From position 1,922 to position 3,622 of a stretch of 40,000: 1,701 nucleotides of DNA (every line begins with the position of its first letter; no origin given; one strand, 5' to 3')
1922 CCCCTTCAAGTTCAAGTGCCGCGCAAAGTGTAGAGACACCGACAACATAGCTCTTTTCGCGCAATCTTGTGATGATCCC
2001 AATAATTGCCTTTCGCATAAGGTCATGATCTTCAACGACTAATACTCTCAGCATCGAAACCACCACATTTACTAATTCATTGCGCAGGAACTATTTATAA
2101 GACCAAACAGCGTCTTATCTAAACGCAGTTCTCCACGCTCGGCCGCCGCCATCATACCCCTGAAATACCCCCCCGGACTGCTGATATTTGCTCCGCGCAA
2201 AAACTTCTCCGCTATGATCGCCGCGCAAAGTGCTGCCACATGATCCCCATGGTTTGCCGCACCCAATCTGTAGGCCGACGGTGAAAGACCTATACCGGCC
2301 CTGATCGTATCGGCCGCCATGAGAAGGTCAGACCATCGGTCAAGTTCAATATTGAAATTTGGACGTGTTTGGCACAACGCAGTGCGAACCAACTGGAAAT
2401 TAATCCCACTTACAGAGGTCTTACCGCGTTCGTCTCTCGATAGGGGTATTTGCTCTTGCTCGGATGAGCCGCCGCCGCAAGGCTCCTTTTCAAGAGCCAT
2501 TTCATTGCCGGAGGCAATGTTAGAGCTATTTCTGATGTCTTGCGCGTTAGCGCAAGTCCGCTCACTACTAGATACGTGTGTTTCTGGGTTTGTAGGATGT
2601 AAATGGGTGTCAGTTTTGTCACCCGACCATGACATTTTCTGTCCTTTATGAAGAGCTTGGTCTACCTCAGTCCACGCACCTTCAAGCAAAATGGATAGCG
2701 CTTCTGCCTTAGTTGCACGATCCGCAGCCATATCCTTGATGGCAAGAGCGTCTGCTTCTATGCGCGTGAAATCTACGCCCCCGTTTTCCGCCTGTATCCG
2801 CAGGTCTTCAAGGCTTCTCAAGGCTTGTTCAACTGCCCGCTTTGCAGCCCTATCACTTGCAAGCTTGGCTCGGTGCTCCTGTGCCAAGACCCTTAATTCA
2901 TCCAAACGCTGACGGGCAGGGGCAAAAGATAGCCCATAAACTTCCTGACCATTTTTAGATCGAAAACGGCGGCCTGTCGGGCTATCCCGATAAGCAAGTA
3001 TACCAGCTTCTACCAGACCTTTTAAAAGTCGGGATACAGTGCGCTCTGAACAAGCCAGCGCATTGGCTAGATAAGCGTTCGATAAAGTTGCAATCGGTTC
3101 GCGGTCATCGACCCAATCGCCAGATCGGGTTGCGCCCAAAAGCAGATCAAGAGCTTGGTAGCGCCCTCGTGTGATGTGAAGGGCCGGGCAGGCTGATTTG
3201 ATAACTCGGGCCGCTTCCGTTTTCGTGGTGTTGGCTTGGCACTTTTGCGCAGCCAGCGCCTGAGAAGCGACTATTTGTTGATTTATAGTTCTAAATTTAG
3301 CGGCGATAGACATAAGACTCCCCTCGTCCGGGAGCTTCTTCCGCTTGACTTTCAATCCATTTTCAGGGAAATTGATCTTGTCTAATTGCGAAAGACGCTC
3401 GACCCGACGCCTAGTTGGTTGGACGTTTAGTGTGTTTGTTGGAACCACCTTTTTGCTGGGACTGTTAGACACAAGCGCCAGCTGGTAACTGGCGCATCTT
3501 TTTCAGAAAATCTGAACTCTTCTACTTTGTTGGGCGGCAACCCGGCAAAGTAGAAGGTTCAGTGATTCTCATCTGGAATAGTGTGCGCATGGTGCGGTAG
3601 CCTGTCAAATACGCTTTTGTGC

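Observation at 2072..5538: RepC-like initiator plus ParA/RHH partition operon joined to a complete myovirus: candidate RepC-driven phage-plasmid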

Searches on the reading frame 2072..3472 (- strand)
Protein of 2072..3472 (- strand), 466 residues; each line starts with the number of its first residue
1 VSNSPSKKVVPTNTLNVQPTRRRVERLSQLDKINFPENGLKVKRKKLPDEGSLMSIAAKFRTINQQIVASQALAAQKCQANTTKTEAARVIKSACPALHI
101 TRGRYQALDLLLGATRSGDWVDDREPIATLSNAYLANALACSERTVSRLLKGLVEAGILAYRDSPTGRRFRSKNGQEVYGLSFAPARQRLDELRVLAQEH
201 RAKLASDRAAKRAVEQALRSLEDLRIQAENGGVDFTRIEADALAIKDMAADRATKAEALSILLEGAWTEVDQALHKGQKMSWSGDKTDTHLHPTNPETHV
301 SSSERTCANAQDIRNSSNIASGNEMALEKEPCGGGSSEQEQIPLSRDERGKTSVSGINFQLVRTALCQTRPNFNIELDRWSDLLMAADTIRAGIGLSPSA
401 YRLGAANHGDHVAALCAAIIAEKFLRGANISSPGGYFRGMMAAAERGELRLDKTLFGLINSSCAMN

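Call 5: search_protein_families(library=pfam, proteins=[window:2072-3472:-], max_evalue=0.1)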
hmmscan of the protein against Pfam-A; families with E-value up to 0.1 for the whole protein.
window:2072-3472:- (466 aa): 15 families
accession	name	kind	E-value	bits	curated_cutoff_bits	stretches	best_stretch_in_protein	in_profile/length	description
PF03428.19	RP-C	-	1.3e-28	100.4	24.4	1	61-223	1-169/175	Replication protein C N-terminal domain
PF11800.13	RP-C_C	-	1.7e-17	64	32.6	1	376-460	20-101/102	Replication protein C C-terminal region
PF13730.12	HTH_36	-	1.5e-05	25.1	25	1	130-159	26-55/55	Helix-turn-helix domain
PF13545.12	HTH_Crp_2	-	0.0005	20.4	27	1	126-161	18-54/70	Crp-like helix-turn-helix domain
PF13518.12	HTH_28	-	0.001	19.5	25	1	132-169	15-52/52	Helix-turn-helix domain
PF00325.26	Crp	-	0.0036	17.4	21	1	130-158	3-31/32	Bacterial regulatory proteins, crp family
PF12802.13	MarR_2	-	0.0056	17.3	27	1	135-169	26-60/61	MarR family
PF13551.12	HTH_29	-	0.016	15.7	28.1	1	135-170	18-53/64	Winged helix-turn helix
PF08100.18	Dimerisation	-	0.03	14.6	25.6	1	130-171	41-82/93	O-methyltransferase dimerisation domain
PF08279.18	HTH_11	-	0.031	14.6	25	0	130-157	16-43/55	HTH domain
PF13412.12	HTH_24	-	0.07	13.2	21.9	0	129-159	17-47/48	Winged helix-turn-helix DNA-binding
PF01047.28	MarR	-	0.075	13.4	24.6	0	130-169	18-57/59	MarR family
PF25213.1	HVO_A0261_N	-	0.085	13.2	35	0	131-163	26-58/86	HVO_A0261 N-terminal domain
PF12840.13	HTH_20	-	0.098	13.1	27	0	135-160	24-49/51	Helix-turn-helix domain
PF09339.16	HTH_IclR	-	0.099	12.9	22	0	130-161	19-50/52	IclR helix-turn-helix domain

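Call 6: search_protein_families(library=ncbifam, proteins=[window:2072-3472:-], max_evalue=0.1)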
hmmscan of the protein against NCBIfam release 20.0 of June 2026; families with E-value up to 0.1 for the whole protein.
window:2072-3472:- (466 aa): 4 families
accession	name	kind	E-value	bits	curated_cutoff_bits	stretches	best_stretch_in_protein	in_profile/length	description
NF040974.1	RepABC_RepC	equivalog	3.7e-64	217.5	150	1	60-458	12-392/393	plasmid replication protein RepC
NF010396.0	PRK13824.1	domain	8.1e-33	113.9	390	1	61-461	13-395/404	replication protein C domain-containing protein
NF010149.0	PRK13626.1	equivalog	0.044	12.4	476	1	134-219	28-108/552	HTH-type transcriptional regulator SgrR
NF033788.1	HTH_metalloreg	subfamily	0.085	12.7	55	0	133-163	29-59/77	metalloregulator ArsR/SmtB family transcription factor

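Call 9: search_dna_similar(query=window:2072-3472:-, collection=phages, mode=protein, max_rows=30)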
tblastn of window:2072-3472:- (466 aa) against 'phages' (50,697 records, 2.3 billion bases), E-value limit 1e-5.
Records with a match: 4; places in all: 4; records where one place covers at least 80% of the query: 1.
Best place of each record, by identity: <60% 4.
By first word of the organism name: Bacteriophage 4.
By host as written in the record: - 4.
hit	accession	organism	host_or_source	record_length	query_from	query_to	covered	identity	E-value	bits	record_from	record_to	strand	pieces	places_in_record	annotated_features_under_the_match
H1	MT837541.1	Bacteriophage sp.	human fecal samples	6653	71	462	84%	27.8%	2e-14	82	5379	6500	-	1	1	record has no annotation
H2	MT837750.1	Bacteriophage sp.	human fecal samples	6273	126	464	73%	26.3%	6e-9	64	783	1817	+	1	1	record has no annotation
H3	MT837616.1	Bacteriophage sp.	human fecal samples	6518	83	446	78%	23.3%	3e-10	69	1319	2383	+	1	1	record has no annotation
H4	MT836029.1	Bacteriophage sp.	human fecal samples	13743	51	201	32%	30.8%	1e-10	70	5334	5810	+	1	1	record has no annotation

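Call 10: search_dna_similar(query=window:2072-3472:-, collection=plasmids, mode=protein, max_rows=30)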
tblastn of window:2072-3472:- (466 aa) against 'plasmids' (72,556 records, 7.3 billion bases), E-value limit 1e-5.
Records with a match: 1872; places in all: 2151; records where one place covers at least 80% of the query: 999.
Best place of each record, by identity: <60% 1872.
By first word of the organism name: Rhizobium 667; Sinorhizobium 227; Agrobacterium 204; Bradyrhizobium 100; Pseudosulfitobacter 55; Mesorhizobium 53; Shinella 50; Roseibium 26; Ensifer 26; Paracoccus 25; and 103 more.
By predicted mobility (MOB-suite, as given by PLSDB): conjugative 866; non-mobilizable 764; mobilizable 242.
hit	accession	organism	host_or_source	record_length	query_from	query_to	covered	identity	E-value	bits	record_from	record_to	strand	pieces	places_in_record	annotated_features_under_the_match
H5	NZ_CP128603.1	Roseibium aggregatum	cell culture,marine biofilms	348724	50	458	88%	38.9%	1e-63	230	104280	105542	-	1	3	repC: plasmid replication protein RepC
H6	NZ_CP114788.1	Roseibium sp. Sym1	Symbiodiniaceae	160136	50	459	88%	38.7%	6e-61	222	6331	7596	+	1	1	repC: plasmid replication protein RepC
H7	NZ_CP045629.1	Roseibium aggregatum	-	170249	50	459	88%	38.7%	6e-61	222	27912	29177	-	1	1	repC: plasmid replication protein RepC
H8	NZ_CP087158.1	Roseibium aggregatum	cell culture,seawater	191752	50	459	88%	38.7%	6e-61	222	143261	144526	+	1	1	repC: plasmid replication protein RepC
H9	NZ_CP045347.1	Labrenzia sp. THAF187b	pure culture,Surface of a polyethylene ...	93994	50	459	88%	38.5%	6e-59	216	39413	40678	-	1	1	repC: plasmid replication protein RepC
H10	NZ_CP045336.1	Labrenzia sp. THAF191a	pure culture,Surface of a polyethylene ...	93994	50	459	88%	38.5%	6e-59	216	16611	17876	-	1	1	repC: plasmid replication protein RepC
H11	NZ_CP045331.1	Labrenzia sp. THAF191b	pure culture,Surface of a polyethylene ...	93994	50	459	88%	38.5%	6e-59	216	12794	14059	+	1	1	repC: plasmid replication protein RepC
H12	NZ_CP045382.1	Labrenzia sp. THAF35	pure culture,Surface of a polyethylene ...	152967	50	459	88%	38.5%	6e-59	216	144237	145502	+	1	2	repC: plasmid replication protein RepC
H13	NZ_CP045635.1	Roseibium aggregatum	-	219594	50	460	88%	38.1%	6e-63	228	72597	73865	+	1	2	repC: plasmid replication protein RepC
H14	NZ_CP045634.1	Roseibium aggregatum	-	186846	50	459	88%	38.0%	2e-65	236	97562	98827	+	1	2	repC: plasmid replication protein RepC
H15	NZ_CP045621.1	Roseibium aggregatum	-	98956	50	460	88%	37.9%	2e-63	229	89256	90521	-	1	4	repC: plasmid replication protein RepC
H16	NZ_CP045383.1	Labrenzia sp. THAF35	pure culture,Surface of a polyethylene ...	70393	50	459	88%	37.8%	2e-62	226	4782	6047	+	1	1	repC: plasmid replication protein RepC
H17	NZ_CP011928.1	Labrenzia sp. CP4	cell culture,seawater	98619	50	459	88%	37.8%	2e-62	226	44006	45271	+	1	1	repC: plasmid replication protein RepC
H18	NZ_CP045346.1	Labrenzia sp. THAF187b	pure culture,Surface of a polyethylene ...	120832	50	459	88%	37.8%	2e-62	226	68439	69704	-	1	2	repC: plasmid replication protein RepC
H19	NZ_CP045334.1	Labrenzia sp. THAF191a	pure culture,Surface of a polyethylene ...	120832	50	459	88%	37.8%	2e-62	226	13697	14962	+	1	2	repC: plasmid replication protein RepC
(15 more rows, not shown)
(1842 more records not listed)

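Call 17: find_related_loci(query=window:2072-3472:-, collection=genome_contigs, flank=10000)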
Query window:2072-3472:- (466 aa) in genome_contigs; peptide patterns used: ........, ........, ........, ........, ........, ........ (x = any residue, [..] = any of these).
67 stretches matched a pattern, but none encodes a relative of the query by tblastn (E <= 1e-3).

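Call 18: find_related_loci(query=window:2072-3472:-, collection=viral_contigs, flank=10000)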
Query window:2072-3472:- (466 aa) in viral_contigs; peptide patterns used: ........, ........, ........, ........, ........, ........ (x = any residue, [..] = any of these).
2 stretches matched a pattern, but none encodes a relative of the query by tblastn (E <= 1e-3).

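Call 20: find_homologous_proteins(query=window:2072-3472:-, max_evalue=1e-10)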
Query window:2072-3472:- (466 aa): 40 proteins with E <= 1e-10 among 8000 candidates.
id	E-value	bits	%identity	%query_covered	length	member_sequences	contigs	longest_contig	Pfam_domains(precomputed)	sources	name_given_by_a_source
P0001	2.2e-266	902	100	89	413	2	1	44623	PF13730.13,PF11800.14,PF03428.20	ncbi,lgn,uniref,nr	ncbi:replication protein C [Roseibium sp. TrichSKD4]|uniref:plasmid replication protein RepC n=1 Tax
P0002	4.1e-69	252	40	87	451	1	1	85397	PF11800.14,PF03428.20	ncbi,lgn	ncbi:MAG: plasmid replication protein RepC [Pseudomonadota bacterium]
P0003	7.4e-67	245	38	86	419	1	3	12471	PF11800.14,PF03428.20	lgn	-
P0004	3.4e-64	236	38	86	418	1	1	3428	PF11800.14,PF03428.20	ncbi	-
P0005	4.4e-64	235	38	86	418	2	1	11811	PF11800.14,PF03428.20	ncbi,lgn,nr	ncbi:MAG: plasmid replication protein RepC [Rhodobacteraceae bacterium]|nr:plasmid replication prote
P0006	6.6e-64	235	37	86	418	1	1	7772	PF11800.14,PF03428.20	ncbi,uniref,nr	ncbi:MAG: replication protein C [Roseibium sp.]|uniref:plasmid replication protein RepC n=1 Tax=Rose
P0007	6.4e-63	232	37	86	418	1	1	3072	PF11800.14,PF03428.20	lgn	-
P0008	1.1e-61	228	36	86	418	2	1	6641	PF11800.14,PF03428.20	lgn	-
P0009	2.3e-61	226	37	86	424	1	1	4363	PF11800.14,PF03428.20,PF13545.13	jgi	-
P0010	3.5e-61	226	37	86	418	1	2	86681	PF11800.14,PF03428.20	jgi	jgi:replication initiation protein RepC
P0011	1.0e-60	224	36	86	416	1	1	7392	PF11800.14,PF03428.20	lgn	-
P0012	1.5e-60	224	36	86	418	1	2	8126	PF11800.14,PF03428.20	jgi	jgi:replication initiation protein RepC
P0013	3.9e-60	222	36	86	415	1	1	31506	PF11800.14,PF03428.20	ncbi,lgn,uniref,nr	ncbi:plasmid replication protein RepC [Labrenzia sp. OB1]|uniref:plasmid replication protein RepC n=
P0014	4.6e-60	222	36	86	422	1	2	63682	PF11800.14,PF03428.20,PF13545.13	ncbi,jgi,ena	-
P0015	8.6e-59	218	35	86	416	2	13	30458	PF11800.14,PF03428.20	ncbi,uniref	ncbi:plasmid replication protein RepC [Roseibium sp.]|uniref:plasmid replication protein RepC n=2 Ta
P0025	1.4e-53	201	35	88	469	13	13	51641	PF11800.14,PF03428.20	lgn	-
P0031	2.3e-50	190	35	86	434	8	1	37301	PF11800.14,PF03428.20,PF13545.13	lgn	-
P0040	2.2e-13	68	28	77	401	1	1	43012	PF11800.14,PF03428.20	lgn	-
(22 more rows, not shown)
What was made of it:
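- Checked: That is the NCBI-annotated product (call 20), and family alignments begin at residue ~60 of the 466-aa ORF.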

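Call 21: find_encoding_contigs(protein=P0001, flank=10000, max_places=10)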
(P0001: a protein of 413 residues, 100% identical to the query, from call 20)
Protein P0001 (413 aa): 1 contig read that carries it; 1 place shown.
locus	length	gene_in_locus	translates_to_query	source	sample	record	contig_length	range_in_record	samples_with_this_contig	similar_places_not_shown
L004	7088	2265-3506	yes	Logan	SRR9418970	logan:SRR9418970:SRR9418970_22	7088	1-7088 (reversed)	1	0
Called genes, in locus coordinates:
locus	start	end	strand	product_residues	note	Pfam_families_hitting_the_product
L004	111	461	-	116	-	-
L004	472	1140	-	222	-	PF01656:CbiA, PF07015:VirC1, PF09140:MipZ (faint), PF13614:AAA_31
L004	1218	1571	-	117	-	PF01381:HTH_3 (weak)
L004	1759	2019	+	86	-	-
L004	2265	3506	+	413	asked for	PF03428:RP-C, PF13730:HTH_36 (weak), PF11800:RP-C_C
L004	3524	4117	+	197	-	-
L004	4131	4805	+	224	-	PF05050:Methyltransf_21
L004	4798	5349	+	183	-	-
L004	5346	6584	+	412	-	PF02518:HATPase_c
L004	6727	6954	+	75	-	-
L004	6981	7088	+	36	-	?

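Call 31: find_encoding_contigs(protein=P0025, flank=10000, max_places=4)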
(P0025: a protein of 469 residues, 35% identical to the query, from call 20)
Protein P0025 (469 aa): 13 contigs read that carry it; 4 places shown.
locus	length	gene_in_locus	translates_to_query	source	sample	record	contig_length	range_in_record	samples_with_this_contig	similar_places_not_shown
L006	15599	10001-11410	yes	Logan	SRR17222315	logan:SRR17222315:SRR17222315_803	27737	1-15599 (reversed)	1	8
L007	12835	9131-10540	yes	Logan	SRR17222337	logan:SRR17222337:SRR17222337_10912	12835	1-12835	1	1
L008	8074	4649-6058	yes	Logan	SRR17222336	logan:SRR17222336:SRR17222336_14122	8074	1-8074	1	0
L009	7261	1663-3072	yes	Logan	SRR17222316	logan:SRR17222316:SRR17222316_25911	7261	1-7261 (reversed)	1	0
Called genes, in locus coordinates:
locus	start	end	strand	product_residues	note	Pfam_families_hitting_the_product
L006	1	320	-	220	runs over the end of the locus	PF04335:VirB8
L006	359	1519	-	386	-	PF04610:TrbL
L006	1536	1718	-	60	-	PF10907:DUF2749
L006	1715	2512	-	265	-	PF10907:DUF2749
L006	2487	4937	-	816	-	PF27097:VirB4_TrbE_N, PF03135:CagE_TrbE_VirB, PF19044:P-loop_TraG (faint)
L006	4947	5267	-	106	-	PF05101:VirB3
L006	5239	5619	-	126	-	PF04956:TrbC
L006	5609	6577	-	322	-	PF00437:T2SSE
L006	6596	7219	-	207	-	PF00765:Autoind_synth, PF21926:FeeM (weak), PF13444:Acetyltransf_5 (weak)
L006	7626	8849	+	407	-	PF01656:CbiA, PF02374:ArsA_ATPase (weak), PF06564:CBP_BcsQ (weak), PF09140:MipZ (weak), PF10609:ParA (faint), PF13614:AAA_31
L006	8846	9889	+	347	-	PF02195:ParB_N, PF07506:RepB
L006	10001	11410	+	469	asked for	PF03428:RP-C, PF11800:RP-C_C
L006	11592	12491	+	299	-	PF13154:DUF3991, PF13155:Toprim_2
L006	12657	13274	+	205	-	-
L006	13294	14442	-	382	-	PF00589:Phage_integrase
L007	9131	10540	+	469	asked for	PF03428:RP-C, PF11800:RP-C_C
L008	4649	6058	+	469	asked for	PF03428:RP-C, PF11800:RP-C_C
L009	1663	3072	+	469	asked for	PF03428:RP-C, PF11800:RP-C_C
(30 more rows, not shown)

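Call 32: find_encoding_contigs(protein=P0002, flank=10000, max_places=3)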
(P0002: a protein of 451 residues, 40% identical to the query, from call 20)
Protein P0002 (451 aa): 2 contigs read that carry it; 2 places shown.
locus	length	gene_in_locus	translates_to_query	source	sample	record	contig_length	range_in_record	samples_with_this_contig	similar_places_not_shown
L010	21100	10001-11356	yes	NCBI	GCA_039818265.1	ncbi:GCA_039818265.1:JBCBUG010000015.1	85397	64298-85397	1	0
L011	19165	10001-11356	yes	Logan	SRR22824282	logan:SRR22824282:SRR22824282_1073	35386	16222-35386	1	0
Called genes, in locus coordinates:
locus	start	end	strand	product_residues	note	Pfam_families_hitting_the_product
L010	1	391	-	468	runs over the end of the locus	PF03743:TrbI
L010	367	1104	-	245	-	PF03524:CagX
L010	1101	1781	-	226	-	PF04335:VirB8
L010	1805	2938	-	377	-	PF04610:TrbL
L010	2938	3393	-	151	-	-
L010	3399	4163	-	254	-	PF07996:T4SS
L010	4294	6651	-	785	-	PF27097:VirB4_TrbE_N, PF03135:CagE_TrbE_VirB, PF12846:AAA_10 (faint), PF19044:P-loop_TraG (faint)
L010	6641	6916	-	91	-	PF05101:VirB3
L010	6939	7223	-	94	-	PF04956:TrbC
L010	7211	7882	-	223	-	PF01464:SLT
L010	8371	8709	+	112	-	-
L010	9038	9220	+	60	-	-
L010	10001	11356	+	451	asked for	PF03428:RP-C, PF11800:RP-C_C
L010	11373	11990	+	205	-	PF04352:ProQ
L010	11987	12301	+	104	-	-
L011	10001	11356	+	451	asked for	PF03428:RP-C, PF11800:RP-C_C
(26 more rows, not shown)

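Call 42: search_protein_families(library=phrogs, proteins=[window:2072-3313:-], max_evalue=0.01)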
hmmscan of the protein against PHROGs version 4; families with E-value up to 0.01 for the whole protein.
window:2072-3313:- (413 aa): 5 families
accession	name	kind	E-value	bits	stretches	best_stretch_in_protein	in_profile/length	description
phrog_22671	-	DNA, RNA and nucleotide metabolism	8.6e-192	638.3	1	1-408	6-398/399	replication protein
phrog_391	-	DNA, RNA and nucleotide metabolism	0.0017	19.1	1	70-243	32-139/298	replication initiation O-like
phrog_678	-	DNA, RNA and nucleotide metabolism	0.0017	19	0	72-116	81-125/346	replication initiation O-like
phrog_270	-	DNA, RNA and nucleotide metabolism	0.002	18.6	1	78-109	69-100/383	replication initiation protein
phrog_1368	-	transcription regulation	0.0089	16.8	0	77-109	28-60/101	transcriptional regulator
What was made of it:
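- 2072..3313 (-): repC, a solitary (RepC_soli-type) replication initiator of 413 aa. The maximal ORF extends to 3472. Calls 5, 6, 10, 20 and 42.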

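Call 79: find_encoding_contigs(protein=P0040, flank=10000, max_places=2)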
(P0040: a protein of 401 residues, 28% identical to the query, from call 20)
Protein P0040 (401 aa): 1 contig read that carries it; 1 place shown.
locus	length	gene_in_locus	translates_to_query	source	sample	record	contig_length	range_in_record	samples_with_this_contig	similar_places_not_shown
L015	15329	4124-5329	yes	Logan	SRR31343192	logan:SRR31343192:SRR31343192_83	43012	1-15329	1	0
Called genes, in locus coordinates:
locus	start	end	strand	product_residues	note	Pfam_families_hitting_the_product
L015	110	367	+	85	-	-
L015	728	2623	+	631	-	PF02195:ParB_N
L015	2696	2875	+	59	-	-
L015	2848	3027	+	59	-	-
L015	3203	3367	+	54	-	PF27469:ATP_synt_eps_C (weak)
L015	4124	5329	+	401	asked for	PF03428:RP-C, PF11800:RP-C_C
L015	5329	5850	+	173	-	PF00565:SNase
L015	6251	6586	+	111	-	PF05284:DUF736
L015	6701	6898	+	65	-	PF18495:VbhA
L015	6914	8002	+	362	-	PF02661:Fic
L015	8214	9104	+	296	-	PF08401:ArdcN, PF18818:MPTase-PolyVal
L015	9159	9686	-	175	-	PF13560:HTH_31, PF01381:HTH_3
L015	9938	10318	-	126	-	-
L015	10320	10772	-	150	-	-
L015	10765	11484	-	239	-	PF01656:CbiA, PF07015:VirC1, PF09140:MipZ (weak), PF13614:AAA_31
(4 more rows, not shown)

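Call 80: find_encoding_contigs(protein=P0031, flank=10000, max_places=2)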
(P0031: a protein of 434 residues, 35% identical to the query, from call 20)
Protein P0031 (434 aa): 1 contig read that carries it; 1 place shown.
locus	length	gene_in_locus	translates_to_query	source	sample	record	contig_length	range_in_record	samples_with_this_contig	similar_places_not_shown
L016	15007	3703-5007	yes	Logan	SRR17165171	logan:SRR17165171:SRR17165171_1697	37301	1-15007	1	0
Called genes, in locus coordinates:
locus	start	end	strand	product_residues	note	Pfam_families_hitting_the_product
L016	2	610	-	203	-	?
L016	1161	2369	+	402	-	PF01656:CbiA, PF02374:ArsA_ATPase (weak), PF06564:CBP_BcsQ, PF09140:MipZ (weak), PF10609:ParA (faint), PF13614:AAA_31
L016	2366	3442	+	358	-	PF02195:ParB_N, PF07506:RepB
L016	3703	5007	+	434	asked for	PF03428:RP-C, PF13545:HTH_Crp_2 (weak), PF11800:RP-C_C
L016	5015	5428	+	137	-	-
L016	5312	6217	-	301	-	PF00561:Abhydrolase_1, PF12146:Hydrolase_4, PF12697:Abhydrolase_6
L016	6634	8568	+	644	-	PF08298:AAA_PrkA, PF06798:PrkA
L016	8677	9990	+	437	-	PF04285:DUF444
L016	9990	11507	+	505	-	PF04293:SpoVR, PF24755:SpoVR_C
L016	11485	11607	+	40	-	-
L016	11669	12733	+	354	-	PF00291:PALP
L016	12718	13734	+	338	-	PF20628:Dyp_perox_C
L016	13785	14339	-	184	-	-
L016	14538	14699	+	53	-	-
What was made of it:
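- The closest RepC relatives (38-41% identical) are on ordinary conjugative or repABC plasmids (calls 10, 31, 32, 79, 80).
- Tried and rejected: Other RepC homologues on contigs of about 40 kb (P0040, P0031) turned out to be ordinary mobilisable or repABC plasmids (calls 79, 80).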

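Call 91: find_related_loci(query=window:2072-3313:-, collection=metagenome_contigs, flank=10000)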
Query window:2072-3313:- (413 aa) in metagenome_contigs; peptide patterns used: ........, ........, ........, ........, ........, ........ (x = any residue, [..] = any of these).
70 stretches matched a pattern, but none encodes a relative of the query by tblastn (E <= 1e-3).
